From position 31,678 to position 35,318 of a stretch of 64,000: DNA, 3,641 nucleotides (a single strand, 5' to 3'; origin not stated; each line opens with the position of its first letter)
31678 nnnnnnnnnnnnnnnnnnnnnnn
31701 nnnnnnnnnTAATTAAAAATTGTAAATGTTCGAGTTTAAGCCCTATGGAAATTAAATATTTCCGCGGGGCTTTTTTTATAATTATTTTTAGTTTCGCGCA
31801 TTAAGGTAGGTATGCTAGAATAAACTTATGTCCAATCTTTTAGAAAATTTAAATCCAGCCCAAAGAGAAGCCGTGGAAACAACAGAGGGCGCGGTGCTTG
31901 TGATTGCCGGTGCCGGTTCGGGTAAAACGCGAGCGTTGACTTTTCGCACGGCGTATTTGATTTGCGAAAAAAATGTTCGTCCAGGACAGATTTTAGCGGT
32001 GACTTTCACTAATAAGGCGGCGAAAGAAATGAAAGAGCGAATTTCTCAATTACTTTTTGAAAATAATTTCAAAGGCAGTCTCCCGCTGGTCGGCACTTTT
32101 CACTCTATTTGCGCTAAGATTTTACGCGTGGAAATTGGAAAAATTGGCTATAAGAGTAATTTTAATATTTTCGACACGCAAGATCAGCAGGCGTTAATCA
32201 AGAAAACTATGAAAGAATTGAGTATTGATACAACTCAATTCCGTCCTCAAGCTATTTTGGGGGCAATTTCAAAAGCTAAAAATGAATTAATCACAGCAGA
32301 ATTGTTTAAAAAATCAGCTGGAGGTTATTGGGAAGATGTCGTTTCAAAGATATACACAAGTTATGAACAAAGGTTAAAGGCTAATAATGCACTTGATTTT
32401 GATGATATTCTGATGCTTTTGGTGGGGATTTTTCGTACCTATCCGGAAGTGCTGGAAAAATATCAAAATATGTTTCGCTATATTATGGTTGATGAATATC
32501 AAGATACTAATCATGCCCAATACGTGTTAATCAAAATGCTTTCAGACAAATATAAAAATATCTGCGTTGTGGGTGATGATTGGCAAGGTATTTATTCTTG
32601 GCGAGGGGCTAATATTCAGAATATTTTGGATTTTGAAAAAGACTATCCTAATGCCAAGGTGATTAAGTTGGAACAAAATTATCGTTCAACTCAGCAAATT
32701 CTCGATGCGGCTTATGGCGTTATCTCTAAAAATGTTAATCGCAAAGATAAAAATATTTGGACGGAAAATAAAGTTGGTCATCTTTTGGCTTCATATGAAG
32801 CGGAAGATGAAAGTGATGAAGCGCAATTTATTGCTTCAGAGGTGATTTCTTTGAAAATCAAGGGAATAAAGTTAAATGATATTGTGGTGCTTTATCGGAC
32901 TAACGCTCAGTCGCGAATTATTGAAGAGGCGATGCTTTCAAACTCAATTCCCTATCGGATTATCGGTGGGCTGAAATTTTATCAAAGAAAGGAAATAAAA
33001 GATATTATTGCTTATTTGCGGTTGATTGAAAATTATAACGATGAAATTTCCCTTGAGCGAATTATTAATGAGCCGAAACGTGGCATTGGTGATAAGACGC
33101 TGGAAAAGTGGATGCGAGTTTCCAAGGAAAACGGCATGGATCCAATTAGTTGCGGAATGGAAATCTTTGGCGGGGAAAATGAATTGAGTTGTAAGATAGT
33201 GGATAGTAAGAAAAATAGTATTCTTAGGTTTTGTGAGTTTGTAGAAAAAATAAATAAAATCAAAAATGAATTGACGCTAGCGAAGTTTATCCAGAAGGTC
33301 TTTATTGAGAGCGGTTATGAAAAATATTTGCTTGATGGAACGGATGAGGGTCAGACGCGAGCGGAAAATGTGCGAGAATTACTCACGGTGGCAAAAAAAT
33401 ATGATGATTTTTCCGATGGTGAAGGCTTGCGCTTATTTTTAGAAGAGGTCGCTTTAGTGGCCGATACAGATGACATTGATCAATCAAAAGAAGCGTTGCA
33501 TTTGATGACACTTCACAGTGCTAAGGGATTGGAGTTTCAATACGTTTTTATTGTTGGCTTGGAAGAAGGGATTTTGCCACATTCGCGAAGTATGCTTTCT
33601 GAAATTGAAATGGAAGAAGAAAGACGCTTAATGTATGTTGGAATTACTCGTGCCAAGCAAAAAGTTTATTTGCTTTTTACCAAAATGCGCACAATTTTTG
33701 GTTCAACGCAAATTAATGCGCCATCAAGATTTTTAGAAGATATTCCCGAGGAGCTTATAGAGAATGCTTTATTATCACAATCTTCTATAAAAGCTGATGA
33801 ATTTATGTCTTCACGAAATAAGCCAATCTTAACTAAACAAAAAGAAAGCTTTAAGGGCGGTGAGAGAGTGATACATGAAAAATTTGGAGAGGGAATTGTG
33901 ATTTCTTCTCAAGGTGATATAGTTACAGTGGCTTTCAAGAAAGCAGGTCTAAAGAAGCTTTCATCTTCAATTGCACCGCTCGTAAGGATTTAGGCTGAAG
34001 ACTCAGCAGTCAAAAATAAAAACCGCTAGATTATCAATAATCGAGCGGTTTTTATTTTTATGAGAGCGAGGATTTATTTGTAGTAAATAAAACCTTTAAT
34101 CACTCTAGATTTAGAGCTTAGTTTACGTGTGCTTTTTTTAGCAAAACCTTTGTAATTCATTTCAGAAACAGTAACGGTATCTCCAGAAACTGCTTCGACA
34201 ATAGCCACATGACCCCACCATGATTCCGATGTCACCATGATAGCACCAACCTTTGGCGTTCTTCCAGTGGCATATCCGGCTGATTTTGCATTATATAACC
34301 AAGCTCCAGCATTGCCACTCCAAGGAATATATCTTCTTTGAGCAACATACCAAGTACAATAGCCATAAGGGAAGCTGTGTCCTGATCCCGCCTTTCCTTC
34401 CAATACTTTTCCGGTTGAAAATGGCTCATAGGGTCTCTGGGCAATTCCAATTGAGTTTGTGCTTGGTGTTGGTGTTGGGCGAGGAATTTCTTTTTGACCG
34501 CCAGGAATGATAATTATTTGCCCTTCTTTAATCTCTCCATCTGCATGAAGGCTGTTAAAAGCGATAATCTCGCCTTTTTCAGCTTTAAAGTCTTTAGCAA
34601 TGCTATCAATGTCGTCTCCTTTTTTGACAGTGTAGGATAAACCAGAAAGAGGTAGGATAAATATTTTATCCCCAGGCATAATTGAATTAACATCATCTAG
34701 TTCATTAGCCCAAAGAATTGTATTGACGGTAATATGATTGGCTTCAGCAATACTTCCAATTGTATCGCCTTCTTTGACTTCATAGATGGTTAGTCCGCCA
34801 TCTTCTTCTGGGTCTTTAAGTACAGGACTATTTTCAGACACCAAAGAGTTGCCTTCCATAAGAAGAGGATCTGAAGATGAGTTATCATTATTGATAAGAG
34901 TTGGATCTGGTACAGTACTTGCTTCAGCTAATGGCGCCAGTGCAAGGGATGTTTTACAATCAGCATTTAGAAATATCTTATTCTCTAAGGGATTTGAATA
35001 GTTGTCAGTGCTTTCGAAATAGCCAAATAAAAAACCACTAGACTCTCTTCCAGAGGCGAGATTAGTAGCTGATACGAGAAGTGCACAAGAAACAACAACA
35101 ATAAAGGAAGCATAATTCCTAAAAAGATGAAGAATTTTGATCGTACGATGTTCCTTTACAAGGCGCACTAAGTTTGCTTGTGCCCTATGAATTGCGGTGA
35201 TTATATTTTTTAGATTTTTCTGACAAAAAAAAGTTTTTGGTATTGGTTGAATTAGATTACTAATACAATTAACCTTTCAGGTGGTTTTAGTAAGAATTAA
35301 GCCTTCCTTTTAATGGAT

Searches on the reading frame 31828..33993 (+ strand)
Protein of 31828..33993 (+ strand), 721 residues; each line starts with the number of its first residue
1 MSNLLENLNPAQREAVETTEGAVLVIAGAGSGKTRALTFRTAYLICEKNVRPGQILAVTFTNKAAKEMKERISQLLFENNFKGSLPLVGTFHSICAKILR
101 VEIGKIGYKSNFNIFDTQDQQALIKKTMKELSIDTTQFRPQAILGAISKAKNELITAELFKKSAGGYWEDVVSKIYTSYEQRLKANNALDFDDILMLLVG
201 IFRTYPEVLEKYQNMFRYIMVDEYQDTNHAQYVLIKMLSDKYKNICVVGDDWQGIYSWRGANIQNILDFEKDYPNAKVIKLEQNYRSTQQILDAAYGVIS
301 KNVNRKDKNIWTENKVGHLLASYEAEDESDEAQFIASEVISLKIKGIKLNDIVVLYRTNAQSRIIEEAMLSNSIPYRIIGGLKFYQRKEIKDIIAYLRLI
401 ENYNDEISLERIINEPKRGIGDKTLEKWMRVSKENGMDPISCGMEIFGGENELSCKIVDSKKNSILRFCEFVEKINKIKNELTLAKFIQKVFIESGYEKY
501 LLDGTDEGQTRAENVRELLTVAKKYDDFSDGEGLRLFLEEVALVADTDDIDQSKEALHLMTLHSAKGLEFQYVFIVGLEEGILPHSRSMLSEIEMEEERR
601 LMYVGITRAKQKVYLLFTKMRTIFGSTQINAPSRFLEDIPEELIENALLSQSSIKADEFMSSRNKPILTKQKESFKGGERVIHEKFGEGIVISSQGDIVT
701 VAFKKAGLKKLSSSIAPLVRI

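Call 20: search_protein_families(library=pfam, proteins=[window:31828-33993:+], max_evalue=0.0001)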
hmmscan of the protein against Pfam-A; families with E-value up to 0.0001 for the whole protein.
window:31828-33993:+ (721 aa): 7 families
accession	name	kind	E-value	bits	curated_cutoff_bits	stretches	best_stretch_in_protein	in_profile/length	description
PF00580.27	UvrD-helicase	-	6.3e-91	305.2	23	1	8-274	1-271/271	UvrD/REP helicase N-terminal domain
PF13361.12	UvrD_C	-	3.5e-79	267.2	25.6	1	279-618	1-348/350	UvrD-like helicase C-terminal domain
PF13245.12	AAA_19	-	6e-22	78.7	25.1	1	12-257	1-132/134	AAA domain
PF13538.12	UvrD_C_2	-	4.6e-11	42.8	27.4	1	558-616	3-52/52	UvrD-like helicase C-terminal domain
PF13604.12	AAA_30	-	1.1e-06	28.9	27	1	8-72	2-66/191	AAA domain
PF01443.25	Viral_helicase1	-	1.1e-05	25.8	21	0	543-615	164-226/228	Viral superfamily 1 RNA helicase core domain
PF21196.3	PcrA_UvrD_tudor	-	1.3e-05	25.4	23.9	1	678-718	2-46/48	PcrA/UvrD tudor domain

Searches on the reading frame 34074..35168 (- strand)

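Call 20: search_protein_families(library=pfam, proteins=[window:34074-35168:-], max_evalue=0.0001)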
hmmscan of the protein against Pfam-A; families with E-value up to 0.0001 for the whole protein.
window:34074-35168:- (364 aa): 3 families
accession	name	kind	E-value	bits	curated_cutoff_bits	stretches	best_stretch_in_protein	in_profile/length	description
PF01476.26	LysM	-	6.8e-22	77.6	20.9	2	129-171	1-42/43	LysM domain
PF05257.22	CHAP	-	1.4e-18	67.6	26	1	263-338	3-81/81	CHAP domain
PF23473.1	LysM3_LYK4_5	-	4.1e-13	49.6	29.3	1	177-211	3-37/48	LYK4/5 LysM3 domain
